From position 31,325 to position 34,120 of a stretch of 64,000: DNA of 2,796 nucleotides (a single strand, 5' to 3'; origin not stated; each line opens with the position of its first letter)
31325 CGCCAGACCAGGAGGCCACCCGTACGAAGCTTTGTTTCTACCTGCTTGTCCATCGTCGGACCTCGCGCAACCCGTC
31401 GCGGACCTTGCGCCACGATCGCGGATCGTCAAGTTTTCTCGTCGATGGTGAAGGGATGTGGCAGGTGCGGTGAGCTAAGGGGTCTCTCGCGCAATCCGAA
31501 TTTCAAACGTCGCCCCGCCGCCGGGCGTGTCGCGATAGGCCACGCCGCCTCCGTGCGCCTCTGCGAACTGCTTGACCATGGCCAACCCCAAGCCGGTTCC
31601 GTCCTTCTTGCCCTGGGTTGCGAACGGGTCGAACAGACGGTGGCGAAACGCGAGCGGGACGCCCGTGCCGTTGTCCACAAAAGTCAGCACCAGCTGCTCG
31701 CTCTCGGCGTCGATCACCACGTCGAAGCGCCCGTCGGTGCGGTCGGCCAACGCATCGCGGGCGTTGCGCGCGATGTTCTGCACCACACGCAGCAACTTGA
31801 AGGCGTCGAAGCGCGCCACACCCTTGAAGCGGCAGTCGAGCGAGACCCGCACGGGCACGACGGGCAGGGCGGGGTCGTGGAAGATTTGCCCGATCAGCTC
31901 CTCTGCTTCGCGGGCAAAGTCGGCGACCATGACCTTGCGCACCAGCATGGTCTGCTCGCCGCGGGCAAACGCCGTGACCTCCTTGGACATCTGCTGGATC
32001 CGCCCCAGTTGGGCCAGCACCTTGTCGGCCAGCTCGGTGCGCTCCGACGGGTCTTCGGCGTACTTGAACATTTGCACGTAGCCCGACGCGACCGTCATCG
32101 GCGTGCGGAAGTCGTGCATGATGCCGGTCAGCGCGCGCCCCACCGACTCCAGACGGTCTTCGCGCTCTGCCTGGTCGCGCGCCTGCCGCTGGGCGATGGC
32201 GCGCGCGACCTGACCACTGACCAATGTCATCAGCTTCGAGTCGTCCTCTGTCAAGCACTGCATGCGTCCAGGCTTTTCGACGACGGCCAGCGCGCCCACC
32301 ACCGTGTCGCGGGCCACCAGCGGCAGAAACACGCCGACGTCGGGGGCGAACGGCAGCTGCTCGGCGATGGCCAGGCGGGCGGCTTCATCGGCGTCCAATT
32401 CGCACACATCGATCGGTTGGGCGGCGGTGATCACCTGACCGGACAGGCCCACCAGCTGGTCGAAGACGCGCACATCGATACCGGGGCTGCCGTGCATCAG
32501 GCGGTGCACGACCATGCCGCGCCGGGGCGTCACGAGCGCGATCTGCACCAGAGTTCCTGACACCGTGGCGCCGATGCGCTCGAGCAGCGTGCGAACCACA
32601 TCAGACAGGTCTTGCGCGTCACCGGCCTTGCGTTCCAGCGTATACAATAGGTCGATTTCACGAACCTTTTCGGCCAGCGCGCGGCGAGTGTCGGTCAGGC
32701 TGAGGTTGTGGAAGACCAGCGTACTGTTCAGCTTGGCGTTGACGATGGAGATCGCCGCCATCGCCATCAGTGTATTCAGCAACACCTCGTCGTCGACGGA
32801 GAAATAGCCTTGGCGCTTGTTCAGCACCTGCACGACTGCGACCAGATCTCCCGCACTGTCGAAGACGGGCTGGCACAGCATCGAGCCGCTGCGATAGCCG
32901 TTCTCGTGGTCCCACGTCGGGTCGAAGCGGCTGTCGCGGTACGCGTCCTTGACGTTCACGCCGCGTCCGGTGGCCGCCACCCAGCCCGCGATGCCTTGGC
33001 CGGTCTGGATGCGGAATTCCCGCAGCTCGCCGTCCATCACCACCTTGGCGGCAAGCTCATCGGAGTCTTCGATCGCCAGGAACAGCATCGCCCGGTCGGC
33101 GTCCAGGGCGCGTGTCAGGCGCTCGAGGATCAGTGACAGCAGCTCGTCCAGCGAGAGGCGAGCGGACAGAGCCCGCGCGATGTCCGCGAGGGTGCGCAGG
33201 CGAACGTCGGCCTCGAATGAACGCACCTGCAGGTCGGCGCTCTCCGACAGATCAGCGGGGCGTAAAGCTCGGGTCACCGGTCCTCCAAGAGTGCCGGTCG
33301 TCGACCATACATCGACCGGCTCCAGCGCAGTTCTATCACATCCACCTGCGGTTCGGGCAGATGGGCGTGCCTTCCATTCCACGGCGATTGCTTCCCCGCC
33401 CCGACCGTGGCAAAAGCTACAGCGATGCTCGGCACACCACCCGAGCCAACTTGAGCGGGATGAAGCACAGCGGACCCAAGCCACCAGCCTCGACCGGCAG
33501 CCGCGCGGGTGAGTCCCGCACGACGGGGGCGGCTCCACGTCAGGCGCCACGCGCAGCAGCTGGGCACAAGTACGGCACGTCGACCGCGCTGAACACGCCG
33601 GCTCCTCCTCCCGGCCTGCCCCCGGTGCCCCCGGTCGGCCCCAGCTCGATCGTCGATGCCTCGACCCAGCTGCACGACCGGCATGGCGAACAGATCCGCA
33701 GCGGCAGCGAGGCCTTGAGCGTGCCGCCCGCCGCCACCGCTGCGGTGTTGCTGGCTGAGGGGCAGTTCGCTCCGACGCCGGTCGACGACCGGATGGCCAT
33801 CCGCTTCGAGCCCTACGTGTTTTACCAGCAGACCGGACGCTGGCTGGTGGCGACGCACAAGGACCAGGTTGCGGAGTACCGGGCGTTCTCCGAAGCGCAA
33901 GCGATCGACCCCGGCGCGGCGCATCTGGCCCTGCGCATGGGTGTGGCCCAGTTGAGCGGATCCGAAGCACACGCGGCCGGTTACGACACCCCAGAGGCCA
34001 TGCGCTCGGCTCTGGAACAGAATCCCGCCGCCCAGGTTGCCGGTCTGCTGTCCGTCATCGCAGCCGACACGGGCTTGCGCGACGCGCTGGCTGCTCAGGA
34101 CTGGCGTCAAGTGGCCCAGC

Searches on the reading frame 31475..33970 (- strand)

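Call 55: search_protein_families(library=pfam, proteins=[window:31475-33970:-], max_evalue=0.00001)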
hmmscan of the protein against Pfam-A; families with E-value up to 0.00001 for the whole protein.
window:31475-33970:- (831 aa): 5 families
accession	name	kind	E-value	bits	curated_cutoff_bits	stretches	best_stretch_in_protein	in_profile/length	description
PF13185.12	GAF_2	-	1.5e-22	80.7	28.6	2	272-409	2-135/136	GAF domain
PF01590.32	GAF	-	2.6e-22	80.2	22.4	1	274-409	2-133/133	GAF domain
PF02518.31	HATPase_c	-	1.9e-20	73.8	26.4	1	722-827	2-108/111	Histidine kinase-, DNA gyrase B-, and HSP90-like ATPase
PF13492.12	GAF_3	-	2.6e-15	57.4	27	1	273-410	1-128/129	GAF domain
PF00512.31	HisKA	-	3.5e-09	37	26.9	1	611-673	3-65/66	His Kinase A (phospho-acceptor) domain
